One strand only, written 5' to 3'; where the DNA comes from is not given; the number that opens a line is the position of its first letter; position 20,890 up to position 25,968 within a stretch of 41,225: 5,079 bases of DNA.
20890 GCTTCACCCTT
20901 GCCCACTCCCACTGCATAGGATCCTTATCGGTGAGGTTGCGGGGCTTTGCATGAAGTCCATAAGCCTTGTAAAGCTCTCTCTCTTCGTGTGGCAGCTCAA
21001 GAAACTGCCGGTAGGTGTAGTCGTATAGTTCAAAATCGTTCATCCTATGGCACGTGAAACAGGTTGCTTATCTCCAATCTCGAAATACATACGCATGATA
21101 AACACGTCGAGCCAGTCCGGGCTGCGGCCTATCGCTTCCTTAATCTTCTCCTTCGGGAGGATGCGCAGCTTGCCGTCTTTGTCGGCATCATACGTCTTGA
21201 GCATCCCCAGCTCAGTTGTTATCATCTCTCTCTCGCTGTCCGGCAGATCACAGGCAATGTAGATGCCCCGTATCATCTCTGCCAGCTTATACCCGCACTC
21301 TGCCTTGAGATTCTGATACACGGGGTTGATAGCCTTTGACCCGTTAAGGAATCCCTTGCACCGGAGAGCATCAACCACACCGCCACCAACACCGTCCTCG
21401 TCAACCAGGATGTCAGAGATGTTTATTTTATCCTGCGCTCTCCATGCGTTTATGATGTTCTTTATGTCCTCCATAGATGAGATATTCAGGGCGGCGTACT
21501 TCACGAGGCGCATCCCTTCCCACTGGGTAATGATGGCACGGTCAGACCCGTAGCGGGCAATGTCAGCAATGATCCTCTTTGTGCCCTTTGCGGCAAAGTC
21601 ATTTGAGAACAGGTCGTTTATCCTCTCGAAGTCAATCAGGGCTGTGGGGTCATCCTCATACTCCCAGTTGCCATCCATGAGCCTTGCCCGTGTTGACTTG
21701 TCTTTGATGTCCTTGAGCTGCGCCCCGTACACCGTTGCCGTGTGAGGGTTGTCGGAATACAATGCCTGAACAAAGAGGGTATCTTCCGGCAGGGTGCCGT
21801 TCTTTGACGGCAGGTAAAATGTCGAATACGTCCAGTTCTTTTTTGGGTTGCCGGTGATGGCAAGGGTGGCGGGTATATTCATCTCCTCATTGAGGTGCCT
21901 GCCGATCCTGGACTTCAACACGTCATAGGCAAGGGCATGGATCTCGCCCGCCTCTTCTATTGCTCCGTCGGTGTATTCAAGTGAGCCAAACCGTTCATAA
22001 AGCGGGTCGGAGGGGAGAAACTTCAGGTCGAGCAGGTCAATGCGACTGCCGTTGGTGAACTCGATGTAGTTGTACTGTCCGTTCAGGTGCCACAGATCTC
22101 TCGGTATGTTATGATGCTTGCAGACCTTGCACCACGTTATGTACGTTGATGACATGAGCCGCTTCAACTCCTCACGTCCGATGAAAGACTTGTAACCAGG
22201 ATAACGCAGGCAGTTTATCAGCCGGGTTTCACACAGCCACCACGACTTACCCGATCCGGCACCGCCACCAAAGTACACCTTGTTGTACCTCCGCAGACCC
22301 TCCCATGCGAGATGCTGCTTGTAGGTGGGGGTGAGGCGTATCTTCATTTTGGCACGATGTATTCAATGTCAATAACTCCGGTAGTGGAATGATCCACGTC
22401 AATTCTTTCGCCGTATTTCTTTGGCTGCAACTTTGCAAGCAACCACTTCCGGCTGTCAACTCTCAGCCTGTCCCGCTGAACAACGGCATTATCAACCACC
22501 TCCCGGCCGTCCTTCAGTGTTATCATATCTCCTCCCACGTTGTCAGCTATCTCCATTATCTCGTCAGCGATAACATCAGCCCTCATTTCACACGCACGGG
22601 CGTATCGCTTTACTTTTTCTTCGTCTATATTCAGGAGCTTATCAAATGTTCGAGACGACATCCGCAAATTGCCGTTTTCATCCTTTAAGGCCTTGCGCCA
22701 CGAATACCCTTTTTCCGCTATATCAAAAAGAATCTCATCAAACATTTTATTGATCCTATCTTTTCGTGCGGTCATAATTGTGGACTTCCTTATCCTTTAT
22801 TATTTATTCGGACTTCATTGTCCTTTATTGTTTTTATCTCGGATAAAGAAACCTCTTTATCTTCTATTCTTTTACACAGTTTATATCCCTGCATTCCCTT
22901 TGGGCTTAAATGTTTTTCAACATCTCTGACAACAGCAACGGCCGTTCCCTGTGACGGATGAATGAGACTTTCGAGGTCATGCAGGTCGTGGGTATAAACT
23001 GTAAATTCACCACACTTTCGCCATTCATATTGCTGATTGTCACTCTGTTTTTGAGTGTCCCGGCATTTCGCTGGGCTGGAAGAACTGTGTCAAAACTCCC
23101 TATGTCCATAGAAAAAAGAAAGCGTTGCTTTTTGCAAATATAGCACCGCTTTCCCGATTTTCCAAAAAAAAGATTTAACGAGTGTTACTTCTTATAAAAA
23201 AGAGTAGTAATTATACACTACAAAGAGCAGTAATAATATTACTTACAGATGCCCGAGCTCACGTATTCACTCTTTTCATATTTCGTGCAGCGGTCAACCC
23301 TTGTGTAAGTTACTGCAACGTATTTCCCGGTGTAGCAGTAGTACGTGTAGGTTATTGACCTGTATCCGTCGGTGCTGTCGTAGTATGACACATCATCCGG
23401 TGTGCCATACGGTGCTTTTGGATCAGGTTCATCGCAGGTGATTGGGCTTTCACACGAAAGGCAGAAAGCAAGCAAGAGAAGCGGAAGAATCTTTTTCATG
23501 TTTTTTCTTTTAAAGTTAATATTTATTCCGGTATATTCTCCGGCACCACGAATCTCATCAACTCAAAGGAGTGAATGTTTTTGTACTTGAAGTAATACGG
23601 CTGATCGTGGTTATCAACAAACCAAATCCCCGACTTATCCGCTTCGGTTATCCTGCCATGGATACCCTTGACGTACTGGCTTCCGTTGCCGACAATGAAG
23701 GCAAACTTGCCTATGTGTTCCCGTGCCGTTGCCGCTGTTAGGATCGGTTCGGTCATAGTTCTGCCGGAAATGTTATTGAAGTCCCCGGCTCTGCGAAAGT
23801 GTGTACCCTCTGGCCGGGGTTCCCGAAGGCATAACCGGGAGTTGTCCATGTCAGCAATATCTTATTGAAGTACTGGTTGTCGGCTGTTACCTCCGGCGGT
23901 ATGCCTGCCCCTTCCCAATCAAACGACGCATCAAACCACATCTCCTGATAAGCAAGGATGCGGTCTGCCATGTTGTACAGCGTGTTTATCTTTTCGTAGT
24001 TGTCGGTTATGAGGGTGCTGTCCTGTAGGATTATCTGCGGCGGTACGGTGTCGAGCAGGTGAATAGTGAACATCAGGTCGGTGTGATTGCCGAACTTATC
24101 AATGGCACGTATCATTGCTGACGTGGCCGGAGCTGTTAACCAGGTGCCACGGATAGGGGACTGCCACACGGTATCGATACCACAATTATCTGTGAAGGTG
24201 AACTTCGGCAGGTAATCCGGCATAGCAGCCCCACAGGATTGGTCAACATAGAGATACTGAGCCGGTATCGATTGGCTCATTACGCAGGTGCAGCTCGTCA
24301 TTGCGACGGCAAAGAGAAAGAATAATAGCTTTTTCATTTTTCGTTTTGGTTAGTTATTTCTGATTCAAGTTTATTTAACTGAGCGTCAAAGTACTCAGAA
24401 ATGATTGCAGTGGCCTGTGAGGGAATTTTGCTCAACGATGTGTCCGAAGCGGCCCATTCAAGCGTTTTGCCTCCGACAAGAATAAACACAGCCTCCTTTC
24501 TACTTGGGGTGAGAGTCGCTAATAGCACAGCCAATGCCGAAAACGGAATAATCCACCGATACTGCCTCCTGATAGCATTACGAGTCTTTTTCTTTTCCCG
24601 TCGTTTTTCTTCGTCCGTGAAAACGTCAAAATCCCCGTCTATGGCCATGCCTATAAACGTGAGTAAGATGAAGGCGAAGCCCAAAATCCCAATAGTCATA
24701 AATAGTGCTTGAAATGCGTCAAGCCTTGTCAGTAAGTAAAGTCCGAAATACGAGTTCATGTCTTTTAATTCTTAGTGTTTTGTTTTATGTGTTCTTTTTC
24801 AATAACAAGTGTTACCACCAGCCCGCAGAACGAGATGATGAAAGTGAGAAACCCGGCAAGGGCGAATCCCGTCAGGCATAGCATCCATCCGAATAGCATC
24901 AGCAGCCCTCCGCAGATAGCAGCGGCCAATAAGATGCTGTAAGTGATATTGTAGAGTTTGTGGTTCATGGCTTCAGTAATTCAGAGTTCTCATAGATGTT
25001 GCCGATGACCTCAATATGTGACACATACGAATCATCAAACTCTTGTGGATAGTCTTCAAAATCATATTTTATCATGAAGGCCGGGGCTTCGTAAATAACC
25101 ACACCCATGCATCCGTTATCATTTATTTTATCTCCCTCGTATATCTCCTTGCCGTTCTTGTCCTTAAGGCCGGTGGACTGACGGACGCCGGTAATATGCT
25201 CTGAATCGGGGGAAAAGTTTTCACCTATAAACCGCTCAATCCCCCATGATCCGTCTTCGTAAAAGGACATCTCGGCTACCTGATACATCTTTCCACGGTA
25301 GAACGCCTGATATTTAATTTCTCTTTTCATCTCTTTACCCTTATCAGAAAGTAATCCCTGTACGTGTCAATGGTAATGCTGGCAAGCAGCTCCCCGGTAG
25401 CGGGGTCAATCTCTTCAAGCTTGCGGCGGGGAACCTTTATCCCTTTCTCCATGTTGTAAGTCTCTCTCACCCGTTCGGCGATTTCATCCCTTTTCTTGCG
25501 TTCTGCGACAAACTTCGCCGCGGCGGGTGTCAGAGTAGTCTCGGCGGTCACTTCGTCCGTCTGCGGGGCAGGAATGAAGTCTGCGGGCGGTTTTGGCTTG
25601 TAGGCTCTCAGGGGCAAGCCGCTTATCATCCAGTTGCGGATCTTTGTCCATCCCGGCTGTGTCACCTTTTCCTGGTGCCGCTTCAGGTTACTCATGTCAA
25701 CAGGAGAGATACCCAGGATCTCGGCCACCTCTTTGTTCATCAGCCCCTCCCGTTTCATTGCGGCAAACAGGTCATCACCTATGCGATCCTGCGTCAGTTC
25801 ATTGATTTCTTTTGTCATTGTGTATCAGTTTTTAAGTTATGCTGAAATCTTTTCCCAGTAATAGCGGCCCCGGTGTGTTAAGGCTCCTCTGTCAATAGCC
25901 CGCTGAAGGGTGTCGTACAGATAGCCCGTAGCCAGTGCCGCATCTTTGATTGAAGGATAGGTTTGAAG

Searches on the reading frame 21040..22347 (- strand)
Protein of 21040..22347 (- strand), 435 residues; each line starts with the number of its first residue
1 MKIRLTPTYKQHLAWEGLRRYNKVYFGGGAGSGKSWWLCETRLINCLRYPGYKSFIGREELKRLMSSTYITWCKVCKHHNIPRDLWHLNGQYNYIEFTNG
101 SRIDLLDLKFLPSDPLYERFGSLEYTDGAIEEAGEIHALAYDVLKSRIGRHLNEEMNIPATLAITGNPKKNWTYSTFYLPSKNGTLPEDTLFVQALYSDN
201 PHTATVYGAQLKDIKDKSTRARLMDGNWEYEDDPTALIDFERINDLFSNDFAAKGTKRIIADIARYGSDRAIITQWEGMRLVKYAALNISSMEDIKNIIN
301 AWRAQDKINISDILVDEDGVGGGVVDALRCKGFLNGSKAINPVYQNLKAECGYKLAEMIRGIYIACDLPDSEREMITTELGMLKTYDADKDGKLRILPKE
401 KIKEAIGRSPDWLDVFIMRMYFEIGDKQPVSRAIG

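Call 11: search_protein_families(library=phrogs, proteins=[window:21040-22347:-], max_evalue=0.001)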
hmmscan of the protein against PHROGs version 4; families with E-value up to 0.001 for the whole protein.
window:21040-22347:- (435 aa): 3 families
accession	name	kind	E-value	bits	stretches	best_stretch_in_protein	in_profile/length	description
phrog_2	-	head and packaging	2.1e-20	74.1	1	4-421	263-590/807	terminase large subunit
phrog_979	-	head and packaging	3.6e-15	56.6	1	10-237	157-415/642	terminase large subunit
phrog_3717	-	head and packaging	4.1e-11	43.8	1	14-233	18-229/277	terminase large subunit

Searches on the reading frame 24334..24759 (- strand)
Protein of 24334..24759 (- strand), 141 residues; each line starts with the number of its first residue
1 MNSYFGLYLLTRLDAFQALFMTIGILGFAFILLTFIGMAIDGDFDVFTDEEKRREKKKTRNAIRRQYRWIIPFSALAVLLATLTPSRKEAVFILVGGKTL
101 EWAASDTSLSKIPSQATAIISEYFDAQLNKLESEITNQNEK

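Call 68: search_protein_families(library=phrogs, proteins=[window:24334-24759:-], max_evalue=0.001)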
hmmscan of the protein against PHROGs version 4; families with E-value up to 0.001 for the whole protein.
window:24334-24759:- (141 aa): 1 family
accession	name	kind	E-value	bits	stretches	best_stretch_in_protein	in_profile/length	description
phrog_3878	-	unknown function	4.4e-12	47.2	1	1-134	1-124/129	-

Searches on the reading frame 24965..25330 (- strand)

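Call 68: search_protein_families(library=phrogs, proteins=[window:24965-25330:-], max_evalue=0.001)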
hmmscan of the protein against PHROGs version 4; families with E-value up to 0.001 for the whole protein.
window:24965-25330:- (121 aa): 4 families
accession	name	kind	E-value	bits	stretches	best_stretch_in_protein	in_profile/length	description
phrog_98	-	unknown function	1.8e-24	87.4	1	1-120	24-151/208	-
phrog_8684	-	unknown function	9.2e-11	43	2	49-69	61-81/164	-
phrog_9246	-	unknown function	8e-08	33.4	1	11-74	11-79/82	-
phrog_24347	-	unknown function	4.4e-06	27.1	1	49-119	172-241/245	-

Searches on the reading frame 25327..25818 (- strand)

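Call 68: search_protein_families(library=phrogs, proteins=[window:25327-25818:-], max_evalue=0.001)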
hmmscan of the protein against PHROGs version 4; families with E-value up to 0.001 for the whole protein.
window:25327-25818:- (163 aa): 1 family
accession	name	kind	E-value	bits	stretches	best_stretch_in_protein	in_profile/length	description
phrog_2328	-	transcription regulation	0.00037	21.3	1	4-55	6-58/128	transcriptional repressor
